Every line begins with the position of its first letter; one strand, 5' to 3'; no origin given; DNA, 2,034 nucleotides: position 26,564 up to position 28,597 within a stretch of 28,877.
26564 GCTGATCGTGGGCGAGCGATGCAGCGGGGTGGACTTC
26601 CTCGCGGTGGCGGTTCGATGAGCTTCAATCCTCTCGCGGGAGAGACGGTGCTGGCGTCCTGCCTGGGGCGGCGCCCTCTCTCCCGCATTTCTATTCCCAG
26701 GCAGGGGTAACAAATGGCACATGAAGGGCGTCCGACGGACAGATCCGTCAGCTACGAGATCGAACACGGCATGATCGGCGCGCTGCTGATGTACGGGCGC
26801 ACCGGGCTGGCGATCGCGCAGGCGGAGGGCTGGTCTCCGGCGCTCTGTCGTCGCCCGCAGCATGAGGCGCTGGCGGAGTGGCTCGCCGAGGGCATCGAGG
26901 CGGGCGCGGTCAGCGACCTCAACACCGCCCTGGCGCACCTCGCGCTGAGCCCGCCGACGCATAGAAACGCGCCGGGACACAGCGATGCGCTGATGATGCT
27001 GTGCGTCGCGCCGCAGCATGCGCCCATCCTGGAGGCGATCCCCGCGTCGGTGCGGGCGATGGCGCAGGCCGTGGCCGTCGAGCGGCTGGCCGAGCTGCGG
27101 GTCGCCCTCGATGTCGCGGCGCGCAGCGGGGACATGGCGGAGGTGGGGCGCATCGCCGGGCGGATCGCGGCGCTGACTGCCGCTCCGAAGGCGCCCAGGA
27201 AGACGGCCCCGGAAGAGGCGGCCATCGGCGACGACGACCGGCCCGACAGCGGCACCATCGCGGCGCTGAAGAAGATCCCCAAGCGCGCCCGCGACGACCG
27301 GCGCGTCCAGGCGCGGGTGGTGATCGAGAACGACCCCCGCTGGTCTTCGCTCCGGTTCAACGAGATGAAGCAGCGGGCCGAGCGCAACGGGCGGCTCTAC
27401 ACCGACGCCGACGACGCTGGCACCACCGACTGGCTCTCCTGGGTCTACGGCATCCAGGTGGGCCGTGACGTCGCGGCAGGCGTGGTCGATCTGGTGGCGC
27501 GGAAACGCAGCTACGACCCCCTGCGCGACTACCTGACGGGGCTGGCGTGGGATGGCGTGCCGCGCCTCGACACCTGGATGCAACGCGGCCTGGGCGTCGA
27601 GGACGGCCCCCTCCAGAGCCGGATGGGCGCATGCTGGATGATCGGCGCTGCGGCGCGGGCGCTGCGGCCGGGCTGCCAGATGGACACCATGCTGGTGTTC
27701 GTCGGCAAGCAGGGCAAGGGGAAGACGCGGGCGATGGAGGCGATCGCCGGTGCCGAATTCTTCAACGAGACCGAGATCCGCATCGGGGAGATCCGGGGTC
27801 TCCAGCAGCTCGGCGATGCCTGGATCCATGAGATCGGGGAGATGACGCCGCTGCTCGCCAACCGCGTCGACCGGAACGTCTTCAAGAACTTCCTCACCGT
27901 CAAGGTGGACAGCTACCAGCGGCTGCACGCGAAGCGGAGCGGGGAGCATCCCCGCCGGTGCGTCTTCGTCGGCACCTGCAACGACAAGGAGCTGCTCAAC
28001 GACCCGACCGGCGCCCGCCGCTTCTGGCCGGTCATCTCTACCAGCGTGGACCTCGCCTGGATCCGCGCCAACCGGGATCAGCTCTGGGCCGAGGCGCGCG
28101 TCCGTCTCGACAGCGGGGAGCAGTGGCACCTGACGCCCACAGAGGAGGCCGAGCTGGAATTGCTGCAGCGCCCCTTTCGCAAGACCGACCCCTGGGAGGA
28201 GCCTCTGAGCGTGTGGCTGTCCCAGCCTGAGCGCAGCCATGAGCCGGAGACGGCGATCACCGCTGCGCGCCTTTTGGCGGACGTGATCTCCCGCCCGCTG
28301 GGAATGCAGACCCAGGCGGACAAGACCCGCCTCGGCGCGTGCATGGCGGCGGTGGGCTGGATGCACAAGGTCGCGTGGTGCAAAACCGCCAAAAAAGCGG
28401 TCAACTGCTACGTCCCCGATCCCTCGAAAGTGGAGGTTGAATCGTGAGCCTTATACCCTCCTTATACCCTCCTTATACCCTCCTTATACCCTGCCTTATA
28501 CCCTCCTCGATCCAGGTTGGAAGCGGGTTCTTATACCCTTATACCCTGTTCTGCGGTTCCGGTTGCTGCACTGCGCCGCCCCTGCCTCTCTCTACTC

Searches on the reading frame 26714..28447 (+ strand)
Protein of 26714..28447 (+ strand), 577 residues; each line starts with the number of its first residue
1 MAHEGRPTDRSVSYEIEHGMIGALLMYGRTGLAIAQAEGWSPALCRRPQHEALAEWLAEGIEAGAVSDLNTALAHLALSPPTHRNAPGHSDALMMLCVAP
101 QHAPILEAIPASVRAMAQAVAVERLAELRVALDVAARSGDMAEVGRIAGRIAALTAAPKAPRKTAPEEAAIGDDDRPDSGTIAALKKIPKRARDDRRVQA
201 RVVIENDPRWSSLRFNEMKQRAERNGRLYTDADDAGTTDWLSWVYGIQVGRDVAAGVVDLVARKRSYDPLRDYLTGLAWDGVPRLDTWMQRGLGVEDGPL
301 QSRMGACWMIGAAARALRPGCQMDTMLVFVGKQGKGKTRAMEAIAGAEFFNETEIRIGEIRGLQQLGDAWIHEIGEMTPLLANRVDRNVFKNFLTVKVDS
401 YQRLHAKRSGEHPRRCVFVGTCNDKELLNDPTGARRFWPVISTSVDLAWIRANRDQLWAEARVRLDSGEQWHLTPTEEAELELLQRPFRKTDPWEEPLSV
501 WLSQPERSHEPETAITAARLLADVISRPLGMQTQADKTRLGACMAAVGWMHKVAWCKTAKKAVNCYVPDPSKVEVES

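Call 4: search_protein_families(library=pfam, proteins=[window:26714-28447:+], max_evalue=0.01)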
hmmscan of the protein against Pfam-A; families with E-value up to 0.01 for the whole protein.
window:26714-28447:+ (577 aa): 1 family
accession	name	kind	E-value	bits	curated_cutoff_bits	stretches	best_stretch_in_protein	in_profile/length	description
PF05272.17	VapE-like_dom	-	3.8e-62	210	25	1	274-486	1-213/217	Virulence-associated protein E-like domain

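Call 8: find_encoding_contigs(protein=window:26714-28447:+, flank=10000, max_places=8)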
Protein window:26714-28447:+ (577 aa): 5 contigs read that carry it; 5 places shown.
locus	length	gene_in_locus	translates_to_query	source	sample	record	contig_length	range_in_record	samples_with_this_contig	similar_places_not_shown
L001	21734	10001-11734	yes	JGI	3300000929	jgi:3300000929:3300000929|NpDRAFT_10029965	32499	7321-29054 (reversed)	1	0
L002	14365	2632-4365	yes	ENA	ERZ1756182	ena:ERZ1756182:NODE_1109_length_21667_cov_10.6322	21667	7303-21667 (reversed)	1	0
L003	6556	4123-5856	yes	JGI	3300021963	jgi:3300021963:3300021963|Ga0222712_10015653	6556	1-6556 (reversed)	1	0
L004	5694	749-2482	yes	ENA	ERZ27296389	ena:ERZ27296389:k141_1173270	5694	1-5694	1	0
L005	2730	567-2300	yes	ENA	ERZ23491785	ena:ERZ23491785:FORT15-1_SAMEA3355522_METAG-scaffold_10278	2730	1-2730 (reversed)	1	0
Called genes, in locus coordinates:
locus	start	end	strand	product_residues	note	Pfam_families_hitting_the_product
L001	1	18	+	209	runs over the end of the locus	-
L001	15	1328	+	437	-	-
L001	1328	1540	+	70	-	-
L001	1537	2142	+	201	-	-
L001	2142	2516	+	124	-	-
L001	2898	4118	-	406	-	-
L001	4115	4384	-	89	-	-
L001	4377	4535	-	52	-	-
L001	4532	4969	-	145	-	-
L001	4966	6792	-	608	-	PF00392:GntR (faint), PF13545:HTH_Crp_2 (faint), PF02082:Rrf2 (faint), PF07848:PaaX (faint), PF08279:HTH_11 (faint), PF12802:MarR_2 (faint), PF13412:HTH_24 (faint)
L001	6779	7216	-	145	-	PF21818:DUF6884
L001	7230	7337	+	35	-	-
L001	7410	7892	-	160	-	-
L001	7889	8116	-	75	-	-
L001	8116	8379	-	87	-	-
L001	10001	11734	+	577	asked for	PF05272:VapE-like_dom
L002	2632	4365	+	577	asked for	PF05272:VapE-like_dom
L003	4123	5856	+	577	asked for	PF05272:VapE-like_dom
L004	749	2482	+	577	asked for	PF05272:VapE-like_dom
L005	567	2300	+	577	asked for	PF05272:VapE-like_dom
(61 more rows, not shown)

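Call 11: find_related_loci(query=window:26714-28447:+, collection=viral_contigs, flank=4000)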
Query window:26714-28447:+ (577 aa) in viral_contigs; peptide patterns used: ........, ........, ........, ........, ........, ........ (x = any residue, [..] = any of these).
36 stretches matched a pattern; 33 encode a relative of the query (tblastn E <= 1e-3); 33 distinct loci.
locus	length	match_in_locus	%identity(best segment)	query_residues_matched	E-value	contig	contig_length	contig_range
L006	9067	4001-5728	95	1-577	0e+0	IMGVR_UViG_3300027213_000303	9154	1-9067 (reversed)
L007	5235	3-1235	98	167-577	0e+0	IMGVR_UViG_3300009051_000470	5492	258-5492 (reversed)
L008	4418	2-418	100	439-577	2e-86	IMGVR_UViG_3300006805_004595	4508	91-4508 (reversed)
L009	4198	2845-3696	34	202-474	2e-38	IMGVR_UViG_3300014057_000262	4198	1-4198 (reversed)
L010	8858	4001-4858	34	202-473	5e-38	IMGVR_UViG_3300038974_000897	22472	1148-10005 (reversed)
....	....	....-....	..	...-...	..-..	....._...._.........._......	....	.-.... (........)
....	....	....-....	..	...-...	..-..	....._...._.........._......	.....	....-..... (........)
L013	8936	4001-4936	32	195-486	7e-35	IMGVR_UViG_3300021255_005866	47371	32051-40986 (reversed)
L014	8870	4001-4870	33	201-478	5e-35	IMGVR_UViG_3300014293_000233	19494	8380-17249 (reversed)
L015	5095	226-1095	33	201-478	1e-34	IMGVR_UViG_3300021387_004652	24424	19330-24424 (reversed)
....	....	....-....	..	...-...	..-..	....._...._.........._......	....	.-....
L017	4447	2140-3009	33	201-478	7e-35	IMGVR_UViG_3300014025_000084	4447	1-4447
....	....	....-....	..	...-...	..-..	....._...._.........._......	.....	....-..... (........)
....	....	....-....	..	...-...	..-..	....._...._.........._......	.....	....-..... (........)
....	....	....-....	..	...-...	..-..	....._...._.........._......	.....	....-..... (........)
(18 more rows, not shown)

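Call 14: find_homologous_proteins(query=window:26714-28447:+, max_evalue=1e-10)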
Query window:26714-28447:+ (577 aa): 827 proteins with E <= 1e-10 among 8000 candidates; the best 120 are listed.
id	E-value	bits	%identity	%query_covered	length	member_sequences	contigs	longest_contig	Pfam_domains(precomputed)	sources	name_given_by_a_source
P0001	0.0e+0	1235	93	100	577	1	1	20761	PF05272.18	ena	-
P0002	0.0e+0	1224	93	100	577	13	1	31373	PF05272.18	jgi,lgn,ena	jgi:predicted P-loop ATPase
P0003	0.0e+0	1079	82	100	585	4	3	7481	PF05272.18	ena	-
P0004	0.0e+0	1017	78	98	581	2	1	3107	PF05272.18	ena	-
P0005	9.3e-288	974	76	98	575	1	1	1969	PF05272.18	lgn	-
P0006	1.7e-283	960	75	98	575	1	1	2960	PF05272.18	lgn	-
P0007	1.8e-268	910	70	98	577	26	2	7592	PF05272.18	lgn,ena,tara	tara:strand:+ start:2702 stop:4435 length:1734 start_codon:yes stop_codon:yes gene_type:complete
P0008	5.3e-268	909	69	98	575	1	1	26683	PF05272.18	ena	-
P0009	3.1e-266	903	69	100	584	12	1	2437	PF05272.18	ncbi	-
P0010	2.2e-260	884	68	98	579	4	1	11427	PF05272.18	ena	-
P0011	1.6e-259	881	68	98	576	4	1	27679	PF05272.18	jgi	jgi:predicted P-loop ATPase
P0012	1.1e-252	858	65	100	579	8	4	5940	PF05272.18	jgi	jgi:predicted P-loop ATPase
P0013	2.1e-214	732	77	69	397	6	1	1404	PF05272.18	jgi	jgi:putative DNA primase/helicase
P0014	5.5e-175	602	58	88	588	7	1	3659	PF05272.18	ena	-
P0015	1.4e-125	438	45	88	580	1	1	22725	PF05272.18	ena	-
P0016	7.8e-118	413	41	94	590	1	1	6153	PF05272.18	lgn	-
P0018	2.3e-94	335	36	99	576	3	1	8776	PF05272.18,PF00772.27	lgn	-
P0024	1.8e-80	290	32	97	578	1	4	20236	PF05272.18,PF00772.27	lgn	-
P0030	4.3e-74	269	33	96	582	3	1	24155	PF05272.18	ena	-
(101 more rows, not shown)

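Call 15: find_related_loci(query=window:26714-28447:+, collection=genome_contigs, flank=5000)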
Query window:26714-28447:+ (577 aa) in genome_contigs; peptide patterns used: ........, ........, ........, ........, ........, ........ (x = any residue, [..] = any of these).
186 stretches matched a pattern; 17 encode a relative of the query (tblastn E <= 1e-3); 17 distinct loci.
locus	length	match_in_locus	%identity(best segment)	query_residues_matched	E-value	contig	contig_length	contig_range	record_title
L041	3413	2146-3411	80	1-420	0e+0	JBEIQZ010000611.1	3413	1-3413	MAG: Alphaproteobacteria bacterium isolate Sample-107-S7-bin-62 Sample_107_S7-bin_62-k141_894287, whole genome shotgun s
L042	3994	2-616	70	375-577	7e-90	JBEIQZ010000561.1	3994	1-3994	MAG: Alphaproteobacteria bacterium isolate Sample-107-S7-bin-62 Sample_107_S7-bin_62-k141_490748, whole genome shotgun s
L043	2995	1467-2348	33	201-481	1e-37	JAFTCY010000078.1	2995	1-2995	MAG: Clostridia bacterium isolate RGIG3705 Goat_Rumen.Co__c1657727, whole genome shotgun sequence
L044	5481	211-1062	33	202-473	9e-36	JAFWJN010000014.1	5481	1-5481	MAG: Clostridia bacterium isolate RGIG5797 Sheep_Ileum-5__c19719, whole genome shotgun sequence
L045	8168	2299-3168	33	201-478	2e-35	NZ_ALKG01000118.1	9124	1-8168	Selenomonas sp. FOBRC6 contig00109, whole genome shotgun sequence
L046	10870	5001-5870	33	201-478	3e-35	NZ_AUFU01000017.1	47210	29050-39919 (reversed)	Selenomonas artemidis DSM 19719 K341DRAFT_scaffold00016.16_C, whole genome shotgun sequence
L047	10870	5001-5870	33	201-478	2e-35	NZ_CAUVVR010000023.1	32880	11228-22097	MAG: uncultured Selenomonas sp. isolate SRR15443040_bin.1_MetaWRAP_v1.3_MAG ERZ21787670.382, whole genome shotgun sequen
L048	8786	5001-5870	32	201-478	4e-35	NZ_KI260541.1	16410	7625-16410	Selenomonas sp. oral taxon 892 str. F0426 Scaffold348, whole genome shotgun sequence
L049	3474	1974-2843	32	201-478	1e-34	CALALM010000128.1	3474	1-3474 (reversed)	MAG TPA_asm: uncultured Centipeda sp. isolate ERR589453_bin.37_CONCOCT_v1.1_MAG genome assembly, contig: ERZ772924.7947,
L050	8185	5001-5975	31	165-474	1e-34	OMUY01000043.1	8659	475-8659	uncultured Clostridiales bacterium isolate hRUG903 genome assembly, contig: NODE_12375_length_8659_cov_13.6851, whole ge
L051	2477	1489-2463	31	165-474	2e-34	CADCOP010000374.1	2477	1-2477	MAG: uncultured Lachnospiraceae bacterium isolate RUG14832 genome assembly, contig: RUG14832_asm_374, whole genome shotg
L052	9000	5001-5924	31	193-486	1e-33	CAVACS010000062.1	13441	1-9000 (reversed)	Anaerovoracaceae bacterium isolate G02607-L1_cleanbin_000027 genome assembly, contig: Spades_G02607-L1_contig_1889, whol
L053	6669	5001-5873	32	202-478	3e-33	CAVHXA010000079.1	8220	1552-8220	Oscillospiraceae bacterium isolate H07634-L1_cleanbin_000001 genome assembly, contig: Spades_H07634-L1_contig_6187, whol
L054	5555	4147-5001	32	201-473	2e-31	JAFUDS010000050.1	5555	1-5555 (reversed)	MAG: Clostridia bacterium isolate RGIG4401 Roe_deer_Omasum-2__c371558, whole genome shotgun sequence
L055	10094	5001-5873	31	202-478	5e-33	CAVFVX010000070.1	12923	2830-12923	Acutalibacteraceae bacterium isolate H07613-L1_cleanbin_000020 genome assembly, contig: Spades_H07613-L1_contig_2035, wh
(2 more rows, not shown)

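Call 16: find_encoding_contigs(protein=P0008, flank=3000, max_places=2)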
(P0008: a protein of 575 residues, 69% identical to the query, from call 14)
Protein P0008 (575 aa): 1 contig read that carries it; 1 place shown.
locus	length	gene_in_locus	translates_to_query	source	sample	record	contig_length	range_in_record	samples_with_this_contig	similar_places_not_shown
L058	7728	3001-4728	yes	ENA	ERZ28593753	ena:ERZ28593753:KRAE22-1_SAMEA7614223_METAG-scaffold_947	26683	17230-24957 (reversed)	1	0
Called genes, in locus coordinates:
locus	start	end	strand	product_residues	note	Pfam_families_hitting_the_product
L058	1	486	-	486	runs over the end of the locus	-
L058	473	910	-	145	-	PF21818:DUF6884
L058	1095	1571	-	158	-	-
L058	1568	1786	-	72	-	-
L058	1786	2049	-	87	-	-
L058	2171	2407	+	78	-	PF13384:HTH_23 (weak), PF13560:HTH_31, PF01381:HTH_3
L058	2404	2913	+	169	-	-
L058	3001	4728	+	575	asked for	PF05272:VapE-like_dom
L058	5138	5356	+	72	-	-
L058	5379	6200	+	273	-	PF06347:SH3_4 (weak), PF08239:SH3_3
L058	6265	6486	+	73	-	-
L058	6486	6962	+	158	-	-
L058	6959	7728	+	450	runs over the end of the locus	PF03237:Terminase_6N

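Call 17: find_encoding_contigs(protein=P0011, flank=3000, max_places=2)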
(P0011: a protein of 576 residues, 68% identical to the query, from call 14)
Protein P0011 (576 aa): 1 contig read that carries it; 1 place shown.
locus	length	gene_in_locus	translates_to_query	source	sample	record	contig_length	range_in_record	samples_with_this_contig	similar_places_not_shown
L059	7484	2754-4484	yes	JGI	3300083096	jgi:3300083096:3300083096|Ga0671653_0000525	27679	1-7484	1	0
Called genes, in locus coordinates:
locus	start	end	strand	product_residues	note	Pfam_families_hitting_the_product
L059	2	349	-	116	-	?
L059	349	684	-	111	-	-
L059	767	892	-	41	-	-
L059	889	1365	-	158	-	-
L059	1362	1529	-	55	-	-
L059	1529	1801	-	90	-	-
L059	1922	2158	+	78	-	PF13384:HTH_23 (faint), PF13560:HTH_31, PF01381:HTH_3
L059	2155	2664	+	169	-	-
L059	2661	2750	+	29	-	-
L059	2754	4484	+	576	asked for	PF05272:VapE-like_dom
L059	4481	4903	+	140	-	-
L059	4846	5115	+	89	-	-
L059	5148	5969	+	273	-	PF08239:SH3_3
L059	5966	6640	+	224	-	-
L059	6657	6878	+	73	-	-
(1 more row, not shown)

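Call 18: find_encoding_contigs(protein=P0015, flank=3000, max_places=2)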
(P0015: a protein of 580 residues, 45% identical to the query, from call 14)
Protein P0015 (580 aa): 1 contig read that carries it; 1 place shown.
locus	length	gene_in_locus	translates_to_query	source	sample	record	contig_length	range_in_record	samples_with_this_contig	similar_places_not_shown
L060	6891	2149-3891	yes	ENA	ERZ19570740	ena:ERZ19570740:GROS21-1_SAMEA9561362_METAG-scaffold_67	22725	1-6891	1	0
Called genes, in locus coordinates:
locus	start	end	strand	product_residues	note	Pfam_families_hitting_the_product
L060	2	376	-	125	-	?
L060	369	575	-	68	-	-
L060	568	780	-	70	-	-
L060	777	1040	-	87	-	-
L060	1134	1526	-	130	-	PF13560:HTH_31, PF13744:HTH_37 (weak), PF12844:HTH_19, PF01381:HTH_3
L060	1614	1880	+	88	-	PF13560:HTH_31 (weak)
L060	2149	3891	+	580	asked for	PF05272:VapE-like_dom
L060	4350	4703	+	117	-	-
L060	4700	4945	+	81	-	-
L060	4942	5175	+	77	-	-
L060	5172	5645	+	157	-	-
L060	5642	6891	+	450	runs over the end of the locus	PF03237:Terminase_6N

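Call 19: find_encoding_contigs(protein=P0003, flank=3000, max_places=2)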
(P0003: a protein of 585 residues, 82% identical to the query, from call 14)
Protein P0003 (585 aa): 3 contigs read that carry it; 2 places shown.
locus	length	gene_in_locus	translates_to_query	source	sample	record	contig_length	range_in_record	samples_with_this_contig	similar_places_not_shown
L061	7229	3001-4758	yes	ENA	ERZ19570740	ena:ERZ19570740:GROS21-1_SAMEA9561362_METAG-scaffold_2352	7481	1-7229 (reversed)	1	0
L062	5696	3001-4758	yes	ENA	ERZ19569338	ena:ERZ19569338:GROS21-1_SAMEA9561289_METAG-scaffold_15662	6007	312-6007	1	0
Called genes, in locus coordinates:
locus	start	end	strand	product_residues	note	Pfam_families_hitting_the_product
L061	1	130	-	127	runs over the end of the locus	?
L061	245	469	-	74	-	-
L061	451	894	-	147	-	-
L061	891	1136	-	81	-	-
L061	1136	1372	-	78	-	-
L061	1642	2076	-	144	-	PF13560:HTH_31, PF01381:HTH_3, PF12844:HTH_19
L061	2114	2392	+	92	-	PF12844:HTH_19 (weak), PF13560:HTH_31, PF01381:HTH_3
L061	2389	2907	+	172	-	-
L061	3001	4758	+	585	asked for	PF05272:VapE-like_dom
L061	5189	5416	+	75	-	-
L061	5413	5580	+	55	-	-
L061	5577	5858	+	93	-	-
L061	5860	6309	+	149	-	-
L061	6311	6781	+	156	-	-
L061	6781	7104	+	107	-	-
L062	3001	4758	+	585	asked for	PF05272:VapE-like_dom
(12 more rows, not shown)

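Call 22: find_encoding_contigs(protein=P0016, flank=3000, max_places=1)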
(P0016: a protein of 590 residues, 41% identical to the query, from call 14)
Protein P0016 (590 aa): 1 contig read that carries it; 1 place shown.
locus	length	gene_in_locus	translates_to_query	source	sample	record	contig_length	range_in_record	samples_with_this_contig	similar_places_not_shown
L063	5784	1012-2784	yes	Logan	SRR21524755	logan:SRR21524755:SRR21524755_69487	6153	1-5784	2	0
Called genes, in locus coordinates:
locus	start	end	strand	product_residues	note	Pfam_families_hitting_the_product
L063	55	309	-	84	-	PF13560:HTH_31 (weak), PF01381:HTH_3 (weak)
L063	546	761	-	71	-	PF13560:HTH_31 (weak)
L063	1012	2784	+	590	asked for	PF05272:VapE-like_dom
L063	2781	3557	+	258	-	-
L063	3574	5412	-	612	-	-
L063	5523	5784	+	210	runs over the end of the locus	?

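Call 23: find_encoding_contigs(protein=P0018, flank=3000, max_places=1)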
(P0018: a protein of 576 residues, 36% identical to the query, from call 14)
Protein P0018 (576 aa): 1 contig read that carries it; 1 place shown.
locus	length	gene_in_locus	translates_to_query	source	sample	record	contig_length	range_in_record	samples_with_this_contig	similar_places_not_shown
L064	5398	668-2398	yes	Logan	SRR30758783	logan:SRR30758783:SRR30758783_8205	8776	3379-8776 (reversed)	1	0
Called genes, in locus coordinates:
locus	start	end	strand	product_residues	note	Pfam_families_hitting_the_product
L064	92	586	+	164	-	PF03838:RecU (weak)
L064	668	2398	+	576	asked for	PF00772:DnaB (weak), PF05272:VapE-like_dom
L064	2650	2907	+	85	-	-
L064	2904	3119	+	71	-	-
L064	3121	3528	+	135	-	PF13384:HTH_23 (weak), PF13518:HTH_28 (faint), PF13551:HTH_29 (weak)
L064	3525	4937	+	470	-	PF03237:Terminase_6N (weak)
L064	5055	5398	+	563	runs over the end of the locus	PF04860:Phage_portal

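Call 24: find_encoding_contigs(protein=P0024, flank=3000, max_places=1)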
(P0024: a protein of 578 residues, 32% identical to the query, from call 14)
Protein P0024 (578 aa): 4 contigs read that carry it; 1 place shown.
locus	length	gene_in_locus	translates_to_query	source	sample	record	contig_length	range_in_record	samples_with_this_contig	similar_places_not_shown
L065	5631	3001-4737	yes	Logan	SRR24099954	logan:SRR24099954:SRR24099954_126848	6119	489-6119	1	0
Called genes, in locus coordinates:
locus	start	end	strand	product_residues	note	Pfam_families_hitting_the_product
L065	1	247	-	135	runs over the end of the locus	PF13560:HTH_31 (weak), PF01381:HTH_3, PF12844:HTH_19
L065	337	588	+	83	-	-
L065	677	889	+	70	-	-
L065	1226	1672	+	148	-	-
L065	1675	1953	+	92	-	-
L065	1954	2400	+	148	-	-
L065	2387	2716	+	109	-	-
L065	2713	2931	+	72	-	-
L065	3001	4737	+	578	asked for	PF00772:DnaB, PF05272:VapE-like_dom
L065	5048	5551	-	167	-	-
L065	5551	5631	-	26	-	?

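Call 25: find_encoding_contigs(protein=P0030, flank=3000, max_places=1)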
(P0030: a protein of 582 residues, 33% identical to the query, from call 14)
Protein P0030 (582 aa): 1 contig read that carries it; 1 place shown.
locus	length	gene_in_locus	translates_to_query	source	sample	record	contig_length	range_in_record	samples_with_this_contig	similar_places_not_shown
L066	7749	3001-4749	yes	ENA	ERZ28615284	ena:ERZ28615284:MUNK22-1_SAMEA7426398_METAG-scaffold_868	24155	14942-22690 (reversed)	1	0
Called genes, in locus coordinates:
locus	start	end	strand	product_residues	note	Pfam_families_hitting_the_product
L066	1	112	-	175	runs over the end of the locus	PF05869:Dam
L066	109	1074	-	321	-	PF12802:MarR_2 (faint), PF13412:HTH_24 (faint)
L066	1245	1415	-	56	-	-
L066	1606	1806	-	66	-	-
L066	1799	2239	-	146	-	-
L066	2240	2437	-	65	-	-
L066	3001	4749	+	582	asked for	PF05272:VapE-like_dom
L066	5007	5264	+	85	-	-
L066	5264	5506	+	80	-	-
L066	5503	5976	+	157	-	-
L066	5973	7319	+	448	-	PF03237:Terminase_6N, PF17289:Terminase_6C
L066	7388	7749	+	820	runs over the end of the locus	PF04860:Phage_portal, PF04233:Phage_Mu_F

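Call 26: find_encoding_contigs(protein=P0014, flank=3000, max_places=1)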
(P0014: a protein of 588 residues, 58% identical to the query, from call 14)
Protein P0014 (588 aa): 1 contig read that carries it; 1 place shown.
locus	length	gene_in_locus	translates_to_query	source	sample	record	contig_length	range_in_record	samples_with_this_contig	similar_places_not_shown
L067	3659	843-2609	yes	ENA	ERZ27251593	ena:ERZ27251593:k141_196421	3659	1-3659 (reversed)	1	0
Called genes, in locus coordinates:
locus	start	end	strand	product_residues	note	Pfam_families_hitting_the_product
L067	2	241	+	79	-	?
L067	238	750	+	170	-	-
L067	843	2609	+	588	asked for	PF05272:VapE-like_dom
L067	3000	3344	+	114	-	-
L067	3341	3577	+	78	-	-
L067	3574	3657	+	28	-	?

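Call 30: find_related_loci(query=A1, collection=metagenome_contigs, flank=2500)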
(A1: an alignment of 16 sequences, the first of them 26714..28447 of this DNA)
Query A1 (577 aa) in metagenome_contigs; peptide patterns used: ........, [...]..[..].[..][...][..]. (x = any residue, [..] = any of these).
599 stretches matched a pattern (row limit reached: there are more); 450 encode a relative of the query (tblastn E <= 1e-3); the best 80 are kept; 80 distinct loci.
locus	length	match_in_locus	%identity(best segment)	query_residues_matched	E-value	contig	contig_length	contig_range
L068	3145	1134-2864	100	1-577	0e+0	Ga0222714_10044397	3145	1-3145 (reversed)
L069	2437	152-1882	69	1-577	0e+0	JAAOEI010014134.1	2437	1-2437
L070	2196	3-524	74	402-575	1e-89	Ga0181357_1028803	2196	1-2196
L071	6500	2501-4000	34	15-525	1e-76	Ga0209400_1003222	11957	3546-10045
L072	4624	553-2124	31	7-549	3e-69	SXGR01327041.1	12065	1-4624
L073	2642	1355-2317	38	229-552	3e-68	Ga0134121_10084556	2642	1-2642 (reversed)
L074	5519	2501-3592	36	203-568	2e-65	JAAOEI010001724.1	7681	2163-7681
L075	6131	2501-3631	36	139-515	2e-65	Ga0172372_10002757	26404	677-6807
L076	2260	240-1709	32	78-552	1e-65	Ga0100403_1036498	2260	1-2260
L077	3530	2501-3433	39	229-549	4e-63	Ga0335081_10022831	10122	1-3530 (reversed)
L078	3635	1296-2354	36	203-549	4e-63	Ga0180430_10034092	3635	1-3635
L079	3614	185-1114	39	229-548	2e-62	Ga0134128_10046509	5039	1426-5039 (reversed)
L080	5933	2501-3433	38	229-549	1e-62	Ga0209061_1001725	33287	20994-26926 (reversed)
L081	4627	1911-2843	38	229-549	1e-62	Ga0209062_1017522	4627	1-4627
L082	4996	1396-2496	34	176-549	8e-63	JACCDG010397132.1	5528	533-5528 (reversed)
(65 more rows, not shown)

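Call 31: find_related_loci(query=A1, collection=viral_contigs, flank=2500)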
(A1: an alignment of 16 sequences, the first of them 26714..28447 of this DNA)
Query A1 (577 aa) in viral_contigs; peptide patterns used: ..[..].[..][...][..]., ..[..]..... (x = any residue, [..] = any of these).
247 stretches matched a pattern; 232 encode a relative of the query (tblastn E <= 1e-3); the best 80 are kept; 80 distinct loci.
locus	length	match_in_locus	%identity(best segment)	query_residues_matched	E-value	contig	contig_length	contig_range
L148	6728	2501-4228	95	1-577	0e+0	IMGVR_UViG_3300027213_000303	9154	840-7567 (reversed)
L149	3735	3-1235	98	167-577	0e+0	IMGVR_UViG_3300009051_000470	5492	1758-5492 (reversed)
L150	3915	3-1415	33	109-567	2e-73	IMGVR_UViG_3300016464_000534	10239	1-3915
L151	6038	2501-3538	37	203-552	3e-64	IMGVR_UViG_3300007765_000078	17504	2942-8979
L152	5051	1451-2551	34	176-549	3e-62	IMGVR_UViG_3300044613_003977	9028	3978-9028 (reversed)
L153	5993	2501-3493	38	229-552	6e-62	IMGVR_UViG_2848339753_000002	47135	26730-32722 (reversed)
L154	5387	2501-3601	34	176-549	7e-62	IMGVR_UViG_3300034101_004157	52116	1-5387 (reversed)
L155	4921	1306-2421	36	185-563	1e-61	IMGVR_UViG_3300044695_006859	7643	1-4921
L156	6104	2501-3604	36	182-556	5e-60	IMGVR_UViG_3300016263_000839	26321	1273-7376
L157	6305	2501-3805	32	115-555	3e-59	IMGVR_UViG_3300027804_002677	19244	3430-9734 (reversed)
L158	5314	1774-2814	35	203-552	7e-59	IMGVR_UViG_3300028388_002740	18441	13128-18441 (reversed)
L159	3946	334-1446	33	202-569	3e-58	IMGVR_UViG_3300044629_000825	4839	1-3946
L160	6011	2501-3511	34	211-552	2e-58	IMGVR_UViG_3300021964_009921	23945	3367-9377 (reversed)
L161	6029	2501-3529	33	203-549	2e-57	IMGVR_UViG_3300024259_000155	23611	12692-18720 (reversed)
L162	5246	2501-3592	36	202-568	7e-57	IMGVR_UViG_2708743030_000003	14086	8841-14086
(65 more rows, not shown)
